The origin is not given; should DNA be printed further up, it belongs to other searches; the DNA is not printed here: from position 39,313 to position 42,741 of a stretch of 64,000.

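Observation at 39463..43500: Operon of DUF3024, a gutted C5-methyltransferase, and a SauUSI-architecture PLD nuclease/helicase/DUF3427 enzyme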

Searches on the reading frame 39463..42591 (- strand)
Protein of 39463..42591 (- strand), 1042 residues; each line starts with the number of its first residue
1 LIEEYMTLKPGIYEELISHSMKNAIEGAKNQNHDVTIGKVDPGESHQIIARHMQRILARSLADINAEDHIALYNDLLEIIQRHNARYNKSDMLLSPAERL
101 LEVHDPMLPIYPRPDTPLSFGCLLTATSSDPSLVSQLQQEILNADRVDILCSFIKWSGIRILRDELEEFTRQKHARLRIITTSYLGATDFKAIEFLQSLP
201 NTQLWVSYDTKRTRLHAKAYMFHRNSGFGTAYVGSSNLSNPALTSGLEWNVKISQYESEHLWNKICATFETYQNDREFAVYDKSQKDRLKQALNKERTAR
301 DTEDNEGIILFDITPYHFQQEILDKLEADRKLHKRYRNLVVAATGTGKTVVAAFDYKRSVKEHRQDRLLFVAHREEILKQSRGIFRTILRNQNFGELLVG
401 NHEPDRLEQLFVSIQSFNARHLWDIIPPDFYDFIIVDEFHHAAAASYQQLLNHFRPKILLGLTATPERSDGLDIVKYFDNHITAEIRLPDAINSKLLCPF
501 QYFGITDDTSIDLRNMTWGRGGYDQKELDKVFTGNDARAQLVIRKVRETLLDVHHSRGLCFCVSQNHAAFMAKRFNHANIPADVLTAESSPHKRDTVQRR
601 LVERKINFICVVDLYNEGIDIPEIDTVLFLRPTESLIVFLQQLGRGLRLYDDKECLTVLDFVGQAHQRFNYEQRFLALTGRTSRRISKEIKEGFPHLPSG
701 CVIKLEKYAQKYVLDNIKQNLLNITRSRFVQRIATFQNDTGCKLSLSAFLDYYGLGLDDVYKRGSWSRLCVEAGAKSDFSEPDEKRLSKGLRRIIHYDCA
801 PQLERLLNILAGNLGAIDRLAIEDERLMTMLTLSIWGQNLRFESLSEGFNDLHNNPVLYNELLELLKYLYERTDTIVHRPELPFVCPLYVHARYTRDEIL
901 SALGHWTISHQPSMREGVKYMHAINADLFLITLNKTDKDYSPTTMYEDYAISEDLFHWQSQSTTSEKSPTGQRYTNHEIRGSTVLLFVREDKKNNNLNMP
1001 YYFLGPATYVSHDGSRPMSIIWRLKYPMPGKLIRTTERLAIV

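Call 3: search_protein_families(library=pfam, proteins=[window:39463-42591:-], max_evalue=0.01)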
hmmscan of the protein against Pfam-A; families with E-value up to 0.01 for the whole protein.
window:39463-42591:- (1042 aa): 8 families
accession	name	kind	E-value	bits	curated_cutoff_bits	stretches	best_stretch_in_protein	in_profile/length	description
PF04851.21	ResIII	-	1.7e-34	119.5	22.5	1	313-468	2-164/164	Type III restriction enzyme, res subunit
PF11907.13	DUF3427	-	5.7e-28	98.4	27.7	1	844-1032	85-275/280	Domain of unknown function (DUF3427)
PF00271.37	Helicase_C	-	1.8e-11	44.7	23.5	1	547-648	7-108/110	Helicase conserved C-terminal domain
PF18766.7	SWI2_SNF2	-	3.7e-08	33.7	26.7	1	322-512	9-200/221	SWI2/SNF2 ATPase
PF00270.35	DEAD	-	2.2e-07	31.2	26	1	319-468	4-162/167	DEAD/DEAH box helicase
PF13091.12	PLDc_2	-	1.8e-06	28.2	27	1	162-258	25-120/132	PLD-like domain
PF09565.16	RE_NgoFVII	-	5.7e-06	26.2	23.8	1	195-258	73-137/162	NgoFVII restriction endonuclease N-terminal PLD domain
PF13401.12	AAA_22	-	0.0057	17.4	27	0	339-452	9-106/130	AAA domain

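Call 4: search_protein_families(library=padloc, proteins=[window:39463-42591:-], max_evalue=0.01)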
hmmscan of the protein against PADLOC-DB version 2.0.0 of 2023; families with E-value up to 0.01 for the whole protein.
window:39463-42591:- (1042 aa): 23 families
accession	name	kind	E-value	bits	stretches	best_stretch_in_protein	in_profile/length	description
PDLC03659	mREase_IV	-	3.2e-238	791.1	1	113-1031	16-934/945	Type IV methyl-directed restriction enzyme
PDLC03658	mREase_IV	-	2.1e-91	305.1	2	133-684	40-577/953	Type IV methyl-directed restriction enzyme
PDLC02707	PbeA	-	2.2e-32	110.5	2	210-503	132-453/672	PbeA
PDLC02704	PbeA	-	7.8e-23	78.8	2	433-503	386-458/682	PbeA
PDLC03047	REase_I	-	3.1e-20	69.5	2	277-502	310-530/1107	Type I restriction enzyme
PDLC03049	REase_I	-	1.8e-17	60.6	1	315-662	168-539/807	Type I restriction enzyme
PDLC02706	PbeA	-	1.6e-14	51.5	2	589-666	599-676/722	PbeA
PDLC02703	PbeA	-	8.9e-11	39.1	1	213-508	137-449/626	PbeA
PDLC03042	REase_I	-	2.7e-10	36.3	2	575-652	755-833/1170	Type I restriction enzyme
PDLC02705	PbeA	-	1.1e-09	35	2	556-679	526-650/691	PbeA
PDLC03928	PsyrT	-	1.7e-06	24.6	1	553-648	239-334/689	-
PDLC03829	ZacB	-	3.9e-06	24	1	210-294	292-385/586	-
PDLC02865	DpdF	-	2.1e-05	20.3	1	546-662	968-1083/1499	DpdF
PDLC02870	DpdF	-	3.5e-05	20.5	1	534-655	208-326/534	DpdF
PDLC03040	REase_I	-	0.00018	17.4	1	588-667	605-685/1029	Type I restriction enzyme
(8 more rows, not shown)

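Call 8: search_solved_structures(query=window:39463-42591:-, max_evalue=0.001)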
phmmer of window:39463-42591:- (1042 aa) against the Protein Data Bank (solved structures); distinct sequences matched with E-value up to 0.001: 7.
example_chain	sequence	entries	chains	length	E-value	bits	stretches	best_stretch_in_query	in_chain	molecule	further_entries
7clg_A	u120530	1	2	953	4.8e-87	296.3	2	130-723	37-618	Putative helicase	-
3h1t_A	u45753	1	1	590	9.3e-25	90.1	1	314-669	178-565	Type I site-specific restriction-modification system, R (Restriction) subunit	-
6jde_B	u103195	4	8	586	3.3e-17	65.1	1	310-669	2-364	Putative DNA repair helicase RadD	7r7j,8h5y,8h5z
6p4f_A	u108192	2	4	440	4.9e-10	41.4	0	326-472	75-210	DNA-dependent ATPase XPBII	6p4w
5tnu_A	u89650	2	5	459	5.6e-10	41.1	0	326-472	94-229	DNA-dependent ATPase XPBII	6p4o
6p66_A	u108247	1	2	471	7e-08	34.2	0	392-498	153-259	DNA repair protein RAD25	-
2fwr_A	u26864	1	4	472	7.1e-08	34.2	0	392-498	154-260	DNA repair protein RAD25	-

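Call 20: find_related_loci(query=window:39463-42576:-, collection=genome_contigs, flank=7000)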
Query window:39463-42576:- (1037 aa) in genome_contigs; peptide patterns used: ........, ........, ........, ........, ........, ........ (x = any residue, [..] = any of these).
76 stretches matched a pattern; 21 encode a relative of the query (tblastn E <= 1e-3); 21 distinct loci.
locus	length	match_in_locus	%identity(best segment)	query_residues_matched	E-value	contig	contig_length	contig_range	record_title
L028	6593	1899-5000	92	1-1037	0e+0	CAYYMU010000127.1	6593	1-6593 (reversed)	MAG TPA_asm: uncultured Desulfobacteraceae bacterium isolate binchicken_co243_228 genome assembly, contig: NODE_11315_le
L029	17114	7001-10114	93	1-1037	0e+0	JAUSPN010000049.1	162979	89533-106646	MAG: Candidatus Desulfaltia sp. isolate E21_metabat.bin.72 E21_k141_302577, whole genome shotgun sequence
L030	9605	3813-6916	93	1-1037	0e+0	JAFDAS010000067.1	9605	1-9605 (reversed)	MAG: Deltaproteobacteria bacterium isolate AB_3033_Bin_88 AB_3033_Bin_88_scaffold_12863, whole genome shotgun sequence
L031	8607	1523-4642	54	6-1036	0e+0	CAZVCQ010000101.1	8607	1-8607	MAG TPA_asm: uncultured bacterium isolate SRP178699_co1_229 genome assembly, contig: NODE_11602_length_8607_cov_6.423176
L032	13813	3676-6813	53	2-1037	0e+0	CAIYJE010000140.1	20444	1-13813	MAG: uncultured Planctomycetales bacterium isolate Umea_bin-02666 genome assembly, contig: bin-02666:140/207, whole geno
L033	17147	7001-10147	50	3-1035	0e+0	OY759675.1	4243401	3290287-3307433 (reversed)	MAG: Sedimentisphaerales bacterium isolate f0e5d044-1a19-4baf-a299-9636c83af3ad genome assembly, chromosome: 1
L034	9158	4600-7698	51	3-1033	0e+0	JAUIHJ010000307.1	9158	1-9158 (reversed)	MAG: bacterium isolate Co_bin.204 NODE_42348_length_9158_cov_0.981840, whole genome shotgun sequence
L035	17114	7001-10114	48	1-1036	0e+0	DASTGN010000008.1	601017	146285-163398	MAG TPA_asm: Bacteroidales bacterium isolate SMAG_U31 k141_1590462, whole genome shotgun sequence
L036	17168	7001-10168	46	3-1036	0e+0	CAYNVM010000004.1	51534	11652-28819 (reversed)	MAG TPA_asm: uncultured Akkermansia sp. isolate SRP222552_co1_114 genome assembly, contig: NODE_99_length_51534_cov_54.4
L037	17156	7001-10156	45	3-1036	0e+0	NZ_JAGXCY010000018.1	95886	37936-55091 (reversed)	Paenibacillus sp. Marseille-Q4541 NODE_18_length_95886_cov_20.905730, whole genome shotgun sequence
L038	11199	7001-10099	45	3-1029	0e+0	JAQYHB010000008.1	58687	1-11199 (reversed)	MAG: Spirochaetales bacterium isolate SUG1938 k141_256169, whole genome shotgun sequence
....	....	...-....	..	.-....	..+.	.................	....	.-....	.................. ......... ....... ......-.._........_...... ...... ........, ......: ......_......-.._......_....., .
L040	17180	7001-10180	42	3-1037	0e+0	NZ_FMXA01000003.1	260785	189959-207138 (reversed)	Allisonella histaminiformans strain DSM 15230, whole genome shotgun sequence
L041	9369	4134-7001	46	91-1036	0e+0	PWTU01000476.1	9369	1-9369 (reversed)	MAG: Ignavibacteriales bacterium isolate CSSed11_208 CS-Sed11-C12924, whole genome shotgun sequence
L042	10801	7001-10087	42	1-1036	0e+0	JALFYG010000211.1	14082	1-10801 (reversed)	MAG: Spirochaetales bacterium isolate SUG1121 k141_39731, whole genome shotgun sequence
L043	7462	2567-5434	46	91-1036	0e+0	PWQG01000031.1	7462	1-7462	MAG: Gammaproteobacteria bacterium isolate CSSed10_474R1 CS-Sed10-C30048, whole genome shotgun sequence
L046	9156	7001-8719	36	128-701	2e-95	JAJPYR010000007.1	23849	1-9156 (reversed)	MAG: Clostridia bacterium isolate AH.B5_3 NODE_124_length_23849_cov_13.956376, whole genome shotgun sequence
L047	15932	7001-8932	33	80-691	1e-79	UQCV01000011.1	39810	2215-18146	uncultured Succinivibrionaceae bacterium isolate UMGS157 genome assembly, contig: NODE_128_length_39810_cov_9.31546, who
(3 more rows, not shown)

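Call 27: search_protein_families(library=pfam, proteins=[L031:626-1099:+, L031:345-665:+, L032:2088-2699:+, L032:1296-1886:+, L033:5404-6585:+, L034:670-4392:-, L035:5162-6694:-, L036:6074-6832:-, L037:5004-6953:+, L038:5802-6701:+], max_evalue=0.001)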
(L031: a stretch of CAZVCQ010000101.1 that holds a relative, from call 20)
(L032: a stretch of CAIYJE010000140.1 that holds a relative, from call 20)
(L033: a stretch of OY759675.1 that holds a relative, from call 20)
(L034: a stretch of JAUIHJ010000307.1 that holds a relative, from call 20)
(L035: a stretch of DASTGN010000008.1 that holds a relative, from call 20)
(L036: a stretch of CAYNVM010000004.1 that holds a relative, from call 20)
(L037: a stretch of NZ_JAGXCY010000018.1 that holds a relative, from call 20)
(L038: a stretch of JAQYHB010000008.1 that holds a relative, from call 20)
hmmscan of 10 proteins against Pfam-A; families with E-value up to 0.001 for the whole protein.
L031:626-1099:+ (157 aa): 5 families
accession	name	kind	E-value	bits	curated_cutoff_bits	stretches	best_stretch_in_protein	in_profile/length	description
PF01381.28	HTH_3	-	1.3e-17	64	23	1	13-67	1-55/55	Helix-turn-helix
PF13560.12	HTH_31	-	1.2e-12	48.4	27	1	10-66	3-60/64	Helix-turn-helix domain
PF12844.13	HTH_19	-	7.8e-09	35.8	30.2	1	10-68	1-59/64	Helix-turn-helix domain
PF13443.12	HTH_26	-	1.1e-08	35.6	22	1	12-72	1-62/63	Cro/C1-type HTH DNA-binding domain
PF13744.12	HTH_37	-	0.00022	21.4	27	1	10-62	20-73/80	Helix-turn-helix domain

L031:345-665:+ (106 aa): 0 families

L032:2088-2699:+ (203 aa): 5 families
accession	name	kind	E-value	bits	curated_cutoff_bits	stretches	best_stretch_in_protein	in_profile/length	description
PF07638.17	Sigma70_ECF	-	1.7e-24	87.2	21.1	1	5-198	1-181/185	ECF sigma factor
PF08281.18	Sigma70_r4_2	-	3.8e-10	39.7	25.7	1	146-196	4-54/54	Sigma-70, region 4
PF04545.22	Sigma70_r4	-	1.4e-05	24.9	24.1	1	150-196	2-48/50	Sigma-70, region 4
PF00196.25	GerE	-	3e-05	24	23.5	1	166-199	15-48/57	Bacterial regulatory proteins, luxR family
PF13384.12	HTH_23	-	0.00053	20.2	24.6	0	162-190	10-39/50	Homeodomain-like domain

L032:1296-1886:+ (196 aa): 0 families

L033:5404-6585:+ (393 aa): 3 families
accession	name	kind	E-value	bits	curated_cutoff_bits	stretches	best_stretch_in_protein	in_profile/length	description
PF00155.27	Aminotran_1_2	-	1.6e-65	222.1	19.7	1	29-371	4-354/361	Aminotransferase class I and II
PF01041.23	DegT_DnrJ_EryC1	-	2.3e-08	34.1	19.8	1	89-198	41-145/360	DegT/DnrJ/EryC1/StrS aminotransferase family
PF01053.26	Cys_Met_Meta_PP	-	7.1e-07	28.5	27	1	89-201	70-176/381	Cys/Met metabolism PLP-dependent enzyme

L034:670-4392:- (1240 aa): 8 families
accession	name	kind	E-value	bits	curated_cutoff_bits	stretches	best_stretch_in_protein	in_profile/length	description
PF04851.21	ResIII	-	6.4e-32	111.2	22.5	1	346-503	3-164/164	Type III restriction enzyme, res subunit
PF01230.28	HIT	-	2.5e-20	73.4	21.5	1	16-105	10-97/98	HIT domain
PF18766.7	SWI2_SNF2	-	8.9e-12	45.6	26.7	1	358-545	10-198/221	SWI2/SNF2 ATPase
PF00271.37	Helicase_C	-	5e-10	40.1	23.5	1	571-676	3-109/110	Helicase conserved C-terminal domain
PF00270.35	DEAD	-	8.7e-10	39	26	1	351-503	4-162/167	DEAD/DEAH box helicase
PF00717.28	Peptidase_S24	-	1.3e-07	31.7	23.3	1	1123-1226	33-116/116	Peptidase S24-like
PF11969.13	DcpS_C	-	5.5e-06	27.3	24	1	15-101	17-100/114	Scavenger mRNA decapping enzyme C-term binding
PF13091.12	PLDc_2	-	3.3e-05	24.2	27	1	188-308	28-132/132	PLD-like domain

L035:5162-6694:- (510 aa): 3 families
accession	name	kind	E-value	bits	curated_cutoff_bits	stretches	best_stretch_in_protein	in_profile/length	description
PF00884.28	Sulfatase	-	4.2e-47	161.4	25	1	31-374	1-300/301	Sulfatase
PF01663.27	Phosphodiest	-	2.9e-07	30.8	23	1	54-349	18-256/342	Type I phosphodiesterase / nucleotide pyrophosphatase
PF14707.11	Sulfatase_C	-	0.00068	20.7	30.9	0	413-478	15-88/127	C-terminal region of aryl-sulfatase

L036:6074-6832:- (252 aa): 2 families
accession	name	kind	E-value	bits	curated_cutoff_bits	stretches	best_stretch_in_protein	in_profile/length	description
PF00072.30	Response_reg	-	9.4e-28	97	30.2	1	24-134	1-111/111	Response regulator receiver domain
PF00486.34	Trans_reg_C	-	1.3e-21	76.8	26.2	1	174-246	3-76/77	Transcriptional regulatory protein, C terminal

L037:5004-6953:+ (649 aa): 7 families
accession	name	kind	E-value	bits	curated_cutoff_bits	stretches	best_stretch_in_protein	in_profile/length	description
PF09848.15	SLFN-g3_helicase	-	1.6e-102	343.9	24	1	264-609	1-353/354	Schlafen group 3, DNA/RNA helicase domain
PF13604.12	AAA_30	-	3.1e-08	34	27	1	250-353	4-103/191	AAA domain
PF04851.21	ResIII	-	1e-06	29.2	22.5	1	319-373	105-151/164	Type III restriction enzyme, res subunit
PF13401.12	AAA_22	-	2.6e-06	28.2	27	1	262-374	3-116/130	AAA domain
PF24883.2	NPHP3_N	-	3.4e-05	24.6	24.8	1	260-299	16-57/164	Nephrocystin 3, N-terminal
PF13245.12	AAA_19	-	0.00022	21.9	25.1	1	256-351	2-103/134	AAA domain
PF20720.3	nSTAND3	-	0.00029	21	27.2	0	262-299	15-52/155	Novel STAND NTPase 3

L038:5802-6701:+ (299 aa): 0 families
